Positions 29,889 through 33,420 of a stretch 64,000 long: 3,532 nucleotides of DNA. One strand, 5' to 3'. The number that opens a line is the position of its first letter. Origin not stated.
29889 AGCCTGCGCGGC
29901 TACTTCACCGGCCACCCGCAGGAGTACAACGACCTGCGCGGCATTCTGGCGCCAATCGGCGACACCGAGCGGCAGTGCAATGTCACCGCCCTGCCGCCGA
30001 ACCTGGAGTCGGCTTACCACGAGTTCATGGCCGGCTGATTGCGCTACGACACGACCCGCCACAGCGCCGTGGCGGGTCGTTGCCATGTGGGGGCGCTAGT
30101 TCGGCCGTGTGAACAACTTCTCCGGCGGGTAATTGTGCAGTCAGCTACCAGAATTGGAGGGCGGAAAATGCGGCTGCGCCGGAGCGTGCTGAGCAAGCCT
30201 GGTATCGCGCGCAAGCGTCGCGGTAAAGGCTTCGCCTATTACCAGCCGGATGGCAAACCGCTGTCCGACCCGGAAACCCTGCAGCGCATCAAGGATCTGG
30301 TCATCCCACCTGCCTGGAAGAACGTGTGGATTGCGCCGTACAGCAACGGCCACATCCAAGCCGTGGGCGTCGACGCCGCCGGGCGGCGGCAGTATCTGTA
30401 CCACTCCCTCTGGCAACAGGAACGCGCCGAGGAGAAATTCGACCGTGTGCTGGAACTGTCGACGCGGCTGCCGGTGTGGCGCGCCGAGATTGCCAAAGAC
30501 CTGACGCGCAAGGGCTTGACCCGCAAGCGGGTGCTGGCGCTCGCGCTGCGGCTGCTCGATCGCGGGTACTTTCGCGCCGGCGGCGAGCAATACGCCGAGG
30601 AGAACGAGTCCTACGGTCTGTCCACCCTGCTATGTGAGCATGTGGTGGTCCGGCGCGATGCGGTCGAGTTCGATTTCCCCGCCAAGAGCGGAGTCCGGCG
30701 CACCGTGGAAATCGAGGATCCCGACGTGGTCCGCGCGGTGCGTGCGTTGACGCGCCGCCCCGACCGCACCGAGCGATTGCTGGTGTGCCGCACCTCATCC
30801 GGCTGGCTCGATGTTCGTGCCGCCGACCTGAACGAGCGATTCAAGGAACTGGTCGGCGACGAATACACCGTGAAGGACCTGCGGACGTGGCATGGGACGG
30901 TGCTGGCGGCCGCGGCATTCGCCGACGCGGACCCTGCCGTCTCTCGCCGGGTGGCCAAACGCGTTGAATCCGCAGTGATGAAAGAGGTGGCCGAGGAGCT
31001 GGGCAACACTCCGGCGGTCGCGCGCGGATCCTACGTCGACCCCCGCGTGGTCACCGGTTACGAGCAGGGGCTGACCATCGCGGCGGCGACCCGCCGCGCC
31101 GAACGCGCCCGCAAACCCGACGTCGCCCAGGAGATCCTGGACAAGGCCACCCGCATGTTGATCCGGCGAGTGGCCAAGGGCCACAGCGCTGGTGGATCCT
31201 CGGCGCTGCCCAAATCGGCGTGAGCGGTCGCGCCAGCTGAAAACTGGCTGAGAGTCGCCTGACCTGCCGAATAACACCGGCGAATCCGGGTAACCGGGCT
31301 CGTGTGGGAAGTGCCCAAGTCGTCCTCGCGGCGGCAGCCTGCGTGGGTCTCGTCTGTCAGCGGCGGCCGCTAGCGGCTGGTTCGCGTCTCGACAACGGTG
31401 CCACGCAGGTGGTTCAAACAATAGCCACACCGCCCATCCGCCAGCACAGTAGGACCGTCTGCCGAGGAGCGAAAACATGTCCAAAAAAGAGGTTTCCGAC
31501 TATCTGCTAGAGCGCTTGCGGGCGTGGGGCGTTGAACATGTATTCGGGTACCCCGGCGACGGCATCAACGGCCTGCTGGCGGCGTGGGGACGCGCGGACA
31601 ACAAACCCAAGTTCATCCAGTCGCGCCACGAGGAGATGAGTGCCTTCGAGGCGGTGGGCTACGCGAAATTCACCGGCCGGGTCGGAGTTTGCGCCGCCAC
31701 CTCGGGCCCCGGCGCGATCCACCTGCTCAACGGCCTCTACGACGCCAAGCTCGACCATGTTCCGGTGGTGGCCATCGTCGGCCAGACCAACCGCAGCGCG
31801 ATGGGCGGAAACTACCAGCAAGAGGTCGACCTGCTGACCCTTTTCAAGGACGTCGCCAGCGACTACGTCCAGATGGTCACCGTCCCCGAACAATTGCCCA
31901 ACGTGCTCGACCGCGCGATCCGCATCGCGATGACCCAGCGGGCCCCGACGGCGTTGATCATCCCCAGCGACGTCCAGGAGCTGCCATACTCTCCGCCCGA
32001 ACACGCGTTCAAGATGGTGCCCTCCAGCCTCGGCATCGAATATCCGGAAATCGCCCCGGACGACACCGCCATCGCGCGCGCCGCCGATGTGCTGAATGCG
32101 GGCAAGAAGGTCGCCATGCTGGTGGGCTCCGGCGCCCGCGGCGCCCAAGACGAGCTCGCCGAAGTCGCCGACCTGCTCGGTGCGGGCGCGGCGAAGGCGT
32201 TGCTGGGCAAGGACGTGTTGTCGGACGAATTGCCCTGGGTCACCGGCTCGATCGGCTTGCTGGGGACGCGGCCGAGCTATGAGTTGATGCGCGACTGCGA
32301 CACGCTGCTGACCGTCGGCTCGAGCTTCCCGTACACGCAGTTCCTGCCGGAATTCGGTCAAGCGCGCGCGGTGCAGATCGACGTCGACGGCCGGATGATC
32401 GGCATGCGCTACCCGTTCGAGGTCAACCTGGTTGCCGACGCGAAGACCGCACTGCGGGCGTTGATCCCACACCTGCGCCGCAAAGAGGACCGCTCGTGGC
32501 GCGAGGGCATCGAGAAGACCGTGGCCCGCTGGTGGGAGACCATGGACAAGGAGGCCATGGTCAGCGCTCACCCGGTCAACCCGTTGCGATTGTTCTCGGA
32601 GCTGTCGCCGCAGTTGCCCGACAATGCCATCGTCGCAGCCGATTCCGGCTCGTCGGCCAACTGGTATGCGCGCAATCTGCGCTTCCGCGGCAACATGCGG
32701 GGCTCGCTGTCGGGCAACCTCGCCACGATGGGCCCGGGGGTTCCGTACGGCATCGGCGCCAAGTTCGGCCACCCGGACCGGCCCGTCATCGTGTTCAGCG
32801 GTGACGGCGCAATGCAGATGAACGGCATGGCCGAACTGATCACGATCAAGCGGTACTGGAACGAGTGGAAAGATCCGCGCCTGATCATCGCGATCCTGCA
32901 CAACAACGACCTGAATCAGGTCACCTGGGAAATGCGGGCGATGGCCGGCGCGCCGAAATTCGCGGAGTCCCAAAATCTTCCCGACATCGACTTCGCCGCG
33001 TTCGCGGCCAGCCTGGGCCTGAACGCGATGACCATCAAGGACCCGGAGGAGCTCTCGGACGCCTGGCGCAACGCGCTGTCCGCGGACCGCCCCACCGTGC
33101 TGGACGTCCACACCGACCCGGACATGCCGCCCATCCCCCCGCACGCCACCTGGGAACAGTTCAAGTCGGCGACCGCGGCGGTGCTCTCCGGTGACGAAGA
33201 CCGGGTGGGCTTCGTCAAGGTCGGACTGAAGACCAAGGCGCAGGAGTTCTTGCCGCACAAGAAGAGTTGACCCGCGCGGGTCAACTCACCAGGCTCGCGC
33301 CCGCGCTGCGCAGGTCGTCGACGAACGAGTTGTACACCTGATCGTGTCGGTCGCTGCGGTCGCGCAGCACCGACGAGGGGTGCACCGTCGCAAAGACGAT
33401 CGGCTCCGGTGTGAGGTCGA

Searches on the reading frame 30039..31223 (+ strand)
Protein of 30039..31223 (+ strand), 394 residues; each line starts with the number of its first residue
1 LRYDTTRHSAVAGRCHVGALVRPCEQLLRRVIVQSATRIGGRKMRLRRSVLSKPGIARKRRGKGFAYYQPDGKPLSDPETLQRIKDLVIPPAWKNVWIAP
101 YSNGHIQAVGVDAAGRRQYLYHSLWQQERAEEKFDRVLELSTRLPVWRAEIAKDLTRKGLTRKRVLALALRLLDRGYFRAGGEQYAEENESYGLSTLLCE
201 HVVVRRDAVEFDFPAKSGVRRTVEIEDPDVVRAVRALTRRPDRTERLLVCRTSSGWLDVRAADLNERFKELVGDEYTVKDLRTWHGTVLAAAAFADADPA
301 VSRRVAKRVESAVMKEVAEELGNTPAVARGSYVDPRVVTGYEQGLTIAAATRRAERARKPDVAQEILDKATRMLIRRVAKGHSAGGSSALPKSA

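Call 5: search_protein_families(library=pfam, proteins=[window:30039-31223:+])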
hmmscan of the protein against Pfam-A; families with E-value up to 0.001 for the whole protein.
window:30039-31223:+ (394 aa): 2 families
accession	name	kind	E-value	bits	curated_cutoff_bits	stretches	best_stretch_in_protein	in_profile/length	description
PF01028.25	Topoisom_I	-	7.6e-30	104.4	23.7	1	125-329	4-201/228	Eukaryotic DNA topoisomerase I, catalytic core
PF21338.2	Top1B_N_bact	-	4.7e-24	84.3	27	1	64-112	1-49/49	Bacterial DNA topoisomerase IB, N-terminal domain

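Call 28: search_protein_families(library=ncbifam, proteins=[window:30039-31223:+])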
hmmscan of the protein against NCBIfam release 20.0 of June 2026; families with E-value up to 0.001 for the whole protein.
window:30039-31223:+ (394 aa): 0 families

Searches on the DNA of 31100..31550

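Call 4: search_rna_families(source=window, start=31100, end=31550, threshold=evalue, max_evalue=10, show_alignments=5)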
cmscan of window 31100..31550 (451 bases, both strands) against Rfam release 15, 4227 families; matches with E-value up to 10: 1.
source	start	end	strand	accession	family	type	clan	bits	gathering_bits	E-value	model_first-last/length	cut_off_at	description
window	31325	31400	+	RF02246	Six3os1_1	Gene; lncRNA;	-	10.4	50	8.1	1-87/87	no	Six3os1 conserved region 1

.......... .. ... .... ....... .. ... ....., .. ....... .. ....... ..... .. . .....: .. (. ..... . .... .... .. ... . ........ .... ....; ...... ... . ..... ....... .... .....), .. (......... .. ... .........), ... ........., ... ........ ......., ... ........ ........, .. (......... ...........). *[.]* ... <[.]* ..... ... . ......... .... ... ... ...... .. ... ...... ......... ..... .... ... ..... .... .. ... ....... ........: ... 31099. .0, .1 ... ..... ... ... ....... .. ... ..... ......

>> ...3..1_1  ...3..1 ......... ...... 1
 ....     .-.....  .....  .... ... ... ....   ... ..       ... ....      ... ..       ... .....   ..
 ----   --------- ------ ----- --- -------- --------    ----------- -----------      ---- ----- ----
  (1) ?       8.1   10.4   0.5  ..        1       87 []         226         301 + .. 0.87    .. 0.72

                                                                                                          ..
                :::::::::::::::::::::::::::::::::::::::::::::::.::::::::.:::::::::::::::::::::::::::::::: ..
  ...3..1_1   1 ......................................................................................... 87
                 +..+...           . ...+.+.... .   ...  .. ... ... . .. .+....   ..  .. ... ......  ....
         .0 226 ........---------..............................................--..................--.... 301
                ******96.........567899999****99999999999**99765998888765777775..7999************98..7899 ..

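Call 37: search_rna_families(source=window, start=31215, end=31345, threshold=evalue, max_evalue=10, show_alignments=3)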
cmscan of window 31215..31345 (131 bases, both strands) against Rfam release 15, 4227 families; matches with E-value up to 10: 1.
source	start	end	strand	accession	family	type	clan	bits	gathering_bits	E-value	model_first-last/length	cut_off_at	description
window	31215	31237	+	RF01686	Acido-1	Gene; sRNA;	-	10.5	50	6.3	42-64/64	5'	Acido-1 RNA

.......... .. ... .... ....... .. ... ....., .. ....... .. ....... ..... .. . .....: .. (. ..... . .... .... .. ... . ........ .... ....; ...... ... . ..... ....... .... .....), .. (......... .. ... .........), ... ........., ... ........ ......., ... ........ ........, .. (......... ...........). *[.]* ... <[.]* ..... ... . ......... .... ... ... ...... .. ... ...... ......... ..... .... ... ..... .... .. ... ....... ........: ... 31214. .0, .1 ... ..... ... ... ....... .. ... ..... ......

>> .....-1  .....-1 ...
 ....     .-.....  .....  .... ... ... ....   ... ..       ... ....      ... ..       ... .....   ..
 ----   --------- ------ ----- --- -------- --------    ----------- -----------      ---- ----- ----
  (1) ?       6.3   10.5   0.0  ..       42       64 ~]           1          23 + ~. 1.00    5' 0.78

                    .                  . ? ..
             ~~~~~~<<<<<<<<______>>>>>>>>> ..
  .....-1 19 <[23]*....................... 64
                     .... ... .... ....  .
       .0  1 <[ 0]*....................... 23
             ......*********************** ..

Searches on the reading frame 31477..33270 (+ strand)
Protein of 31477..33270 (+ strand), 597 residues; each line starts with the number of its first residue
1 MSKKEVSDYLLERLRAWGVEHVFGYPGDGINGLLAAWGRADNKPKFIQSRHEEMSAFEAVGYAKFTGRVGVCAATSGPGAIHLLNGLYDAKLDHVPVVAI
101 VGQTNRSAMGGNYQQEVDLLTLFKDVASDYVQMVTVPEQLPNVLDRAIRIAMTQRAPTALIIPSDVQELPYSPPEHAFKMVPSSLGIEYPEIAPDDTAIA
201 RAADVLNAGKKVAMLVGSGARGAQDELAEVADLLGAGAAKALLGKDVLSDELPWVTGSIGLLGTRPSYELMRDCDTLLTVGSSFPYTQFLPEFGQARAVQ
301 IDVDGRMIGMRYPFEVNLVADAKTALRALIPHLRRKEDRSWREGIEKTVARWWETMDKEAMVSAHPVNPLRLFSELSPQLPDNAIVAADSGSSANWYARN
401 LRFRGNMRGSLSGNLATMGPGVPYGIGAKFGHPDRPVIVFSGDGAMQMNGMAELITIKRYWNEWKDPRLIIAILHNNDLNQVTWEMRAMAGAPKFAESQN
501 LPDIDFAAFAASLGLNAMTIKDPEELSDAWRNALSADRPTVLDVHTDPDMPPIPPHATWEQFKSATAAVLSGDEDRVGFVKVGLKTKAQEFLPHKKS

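Call 5: search_protein_families(library=pfam, proteins=[window:31477-33270:+])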
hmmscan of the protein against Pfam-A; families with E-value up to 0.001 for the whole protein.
window:31477-33270:+ (597 aa): 4 families
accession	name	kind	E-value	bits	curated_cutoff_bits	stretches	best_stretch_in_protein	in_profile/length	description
PF02776.23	TPP_enzyme_N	-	2.8e-33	114.6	26.8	1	5-120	2-117/119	Thiamine pyrophosphate enzyme, N-terminal TPP binding domain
PF02775.26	TPP_enzyme_C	-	2e-30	106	21.9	1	389-544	1-151/151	Thiamine pyrophosphate enzyme, C-terminal TPP binding domain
PF00205.28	TPP_enzyme_M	-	3.2e-28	98.6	30.4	1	199-329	1-137/137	Thiamine pyrophosphate enzyme, central domain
PF01855.24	POR_N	-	2.3e-05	24.7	27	1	42-150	36-141/231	Pyruvate flavodoxin/ferredoxin oxidoreductase, thiamine diP-bdg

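Call 6: find_related_loci(query=window:31477-33270:+, collection=genome_contigs, flank=3000)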
Query window:31477-33270:+ (597 aa) in genome_contigs; peptide patterns used: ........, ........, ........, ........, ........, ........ (x = any residue, [..] = any of these).
600 stretches matched a pattern (row limit reached: there are more); 598 encode a relative of the query (tblastn E <= 1e-3); the best 80 are kept; 80 distinct loci.
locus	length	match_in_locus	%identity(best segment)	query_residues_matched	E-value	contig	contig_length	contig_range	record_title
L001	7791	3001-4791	98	1-597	0e+0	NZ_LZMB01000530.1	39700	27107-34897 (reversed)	Mycobacterium sp. 1165178.9 contig_576, whole genome shotgun sequence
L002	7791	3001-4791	97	1-597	0e+0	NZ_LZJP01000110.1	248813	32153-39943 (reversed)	Mycobacterium mantenii strain E3121 contig_77, whole genome shotgun sequence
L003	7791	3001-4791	96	1-597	0e+0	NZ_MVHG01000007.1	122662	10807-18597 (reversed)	Mycobacterium arosiense ATCC BAA-1401 = DSM 45069 Mycobacterium_arosiense_DSM45069_contig7, whole genome shotgun sequenc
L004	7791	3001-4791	96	1-597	0e+0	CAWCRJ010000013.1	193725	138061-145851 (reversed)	MAG: uncultured Actinomycetota bacterium isolate MFD01213.bin.2.157 genome assembly, contig: contig_2380, whole genome s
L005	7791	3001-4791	96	1-597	0e+0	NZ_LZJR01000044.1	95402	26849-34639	Mycobacterium sp. E2479 contig_138, whole genome shotgun sequence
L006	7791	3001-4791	93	1-597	0e+0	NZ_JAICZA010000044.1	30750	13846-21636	MAG: Mycobacterium sp. isolate LS_ISSM_2_bin.59 k141_1578515_length_30750_cov_99.5719, whole genome shotgun sequence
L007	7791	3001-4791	92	1-597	0e+0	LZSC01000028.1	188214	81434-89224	Mycobacterium sp. 1100029.7 contig_36, whole genome shotgun sequence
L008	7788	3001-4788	91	1-596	0e+0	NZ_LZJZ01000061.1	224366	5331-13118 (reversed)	Mycobacterium sp. E2733 contig_26, whole genome shotgun sequence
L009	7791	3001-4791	90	1-597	0e+0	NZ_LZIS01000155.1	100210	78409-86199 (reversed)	Mycobacterium sp. E3198 contig_238, whole genome shotgun sequence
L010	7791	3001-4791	88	1-597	0e+0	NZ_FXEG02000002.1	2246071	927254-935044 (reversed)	Mycobacterium ahvazicum strain AFP003, whole genome shotgun sequence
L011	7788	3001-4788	89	1-596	0e+0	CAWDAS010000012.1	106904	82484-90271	MAG: uncultured Actinomycetota bacterium isolate MFD01721.bin.1.87 genome assembly, contig: contig_66944, whole genome s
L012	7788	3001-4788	91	1-596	0e+0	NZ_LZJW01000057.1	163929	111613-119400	Mycobacterium scrofulaceum strain E3039 contig_15, whole genome shotgun sequence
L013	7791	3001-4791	89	1-597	0e+0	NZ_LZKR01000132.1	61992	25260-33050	Mycobacterium sp. 1245805.9 contig_217, whole genome shotgun sequence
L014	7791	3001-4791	89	1-597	0e+0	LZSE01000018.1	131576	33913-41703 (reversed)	Mycobacterium sp. 1554424.7 contig_114, whole genome shotgun sequence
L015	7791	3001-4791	88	1-597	0e+0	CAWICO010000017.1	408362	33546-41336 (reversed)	MAG: uncultured Actinomycetota bacterium isolate MFD09603.bin.1.106 genome assembly, contig: contig_7903, whole genome s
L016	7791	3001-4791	87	1-597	0e+0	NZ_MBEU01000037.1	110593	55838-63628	Mycobacterium sp. IS-836 contig_42, whole genome shotgun sequence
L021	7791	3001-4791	88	1-597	0e+0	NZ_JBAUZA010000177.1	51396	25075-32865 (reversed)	MAG: Mycobacterium sp. isolate MFD09279_ilm_asm_bin23 k127_292489, whole genome shotgun sequence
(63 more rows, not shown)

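Call 28: search_protein_families(library=ncbifam, proteins=[window:31477-33270:+, L021:1909-2985:+])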
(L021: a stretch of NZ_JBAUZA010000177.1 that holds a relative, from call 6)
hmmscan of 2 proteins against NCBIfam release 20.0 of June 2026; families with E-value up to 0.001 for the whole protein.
window:31477-33270:+ (597 aa): 54 families (the best 25 are shown)
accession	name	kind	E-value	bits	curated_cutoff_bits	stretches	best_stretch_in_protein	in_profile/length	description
NF006129.0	PRK08273.1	equivalog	0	1020.7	724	1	3-596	2-595/598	thiamine pyrophosphate-requiring protein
NF006377.0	PRK08611.1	equivalog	1.4e-138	463.1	742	1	1-563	1-546/576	pyruvate oxidase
NF006591.0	PRK09124.1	equivalog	1.6e-115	386.6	792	1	3-576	2-563/574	ubiquinone-dependent pyruvate dehydrogenase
NF005114.0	PRK06546.1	equivalog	3.9e-109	365.7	893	1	3-568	2-551/578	pyruvate dehydrogenase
NF005040.0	PRK06457.1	equivalog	1.7e-106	356.8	788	1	5-569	3-541/549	pyruvate dehydrogenase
TIGR02720.1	pyruv_oxi_spxB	equivalog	1.4e-97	327.4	637.85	1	7-551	2-536/575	pyruvate oxidase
NF004919.0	PRK06276.1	equivalog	2.8e-86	290.1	866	1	8-557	5-551/582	acetolactate synthase large subunit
TIGR00118.1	acolac_lg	equivalog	2.8e-83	280.2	538.35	1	8-551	5-539/557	biosynthetic-type acetolactate synthase large subunit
NF006524.0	PRK08978.1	equivalog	4.5e-77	259.6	738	1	8-549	5-527/548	acetolactate synthase 2 catalytic subunit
NF004710.0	PRK06048.1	equivalog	4.8e-73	246.5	976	1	3-549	7-540/561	acetolactate synthase large subunit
NF006187.0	PRK08322.1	equivalog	7.9e-72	242.4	509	1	5-547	3-529/548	acetolactate synthase large subunit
NF005651.0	PRK07418.1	subfamily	2.1e-70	237.6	942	1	8-549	23-562/617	acetolactate synthase large subunit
NF006016.1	PRK08155.1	equivalog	5.4e-70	236.4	870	1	11-557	10-546/554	acetolactate synthase large subunit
NF006052.0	PRK08199.1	subfamily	9.8e-70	235.4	539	1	3-565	7-554/559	thiamine pyrophosphate protein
NF005860.0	PRK07789.1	equivalog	7.4e-64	216.1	881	1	9-548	39-580/615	acetolactate synthase large subunit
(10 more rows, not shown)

L021:1909-2985:+ (358 aa): 213 families (the best 25 are shown)
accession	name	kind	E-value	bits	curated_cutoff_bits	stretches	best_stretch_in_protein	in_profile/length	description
NF005495.0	PRK07109.1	subfamily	4.2e-145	483.2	264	1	8-339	6-330/334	SDR family oxidoreductase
NF004792.0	PRK06139.1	equivalog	4.2e-47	160.8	308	1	5-342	3-326/327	SDR family oxidoreductase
NF004825.0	PRK06181.1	equivalog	1.9e-45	155.3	215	1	8-262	4-259/268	SDR family oxidoreductase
NF005806.0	PRK07666.1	equivalog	1.4e-41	142.4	286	1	9-196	6-191/239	3-ketoacyl-ACP reductase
NF005878.0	PRK07825.1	subfamily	1.5e-36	126.2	287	1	8-266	7-252/278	short chain dehydrogenase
NF005539.0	PRK07201.1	equivalog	3.7e-36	125.1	549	1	8-259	368-611/657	SDR family oxidoreductase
NF005881.0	PRK07832.1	equivalog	1.1e-33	116.7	296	1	8-198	7-197/287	SDR family oxidoreductase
TIGR01963.1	PHB_DH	subfamily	2.2e-33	115.6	307.05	1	11-196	2-185/255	3-hydroxybutyrate dehydrogenase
NF004791.0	PRK06138.1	equivalog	3.2e-33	115.1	312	1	9-208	4-200/252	SDR family oxidoreductase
NF005559.1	PRK07231.1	subfamily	9.1e-33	113.8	215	1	9-197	3-189/249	glucose 1-dehydrogenase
NF004526.0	PRK05872.1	subfamily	1.1e-32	113.3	276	1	7-187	7-185/297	short-chain dehydrogenase/reductase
NF006123.0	PRK08267.1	equivalog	2.2e-32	112.3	261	1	11-265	3-255/261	SDR family oxidoreductase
NF009466.0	PRK12826.1-2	subfamily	2.8e-32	112.1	222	1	11-230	4-226/248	3-oxoacyl-ACP reductase FabG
NF009093.0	PRK12429.1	subfamily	2.3e-31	109.1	258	1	8-179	3-174/259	3-hydroxybutyrate dehydrogenase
NF004514.1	PRK05855.1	equivalog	5.8e-31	107.7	455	1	5-196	308-498/578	SDR family oxidoreductase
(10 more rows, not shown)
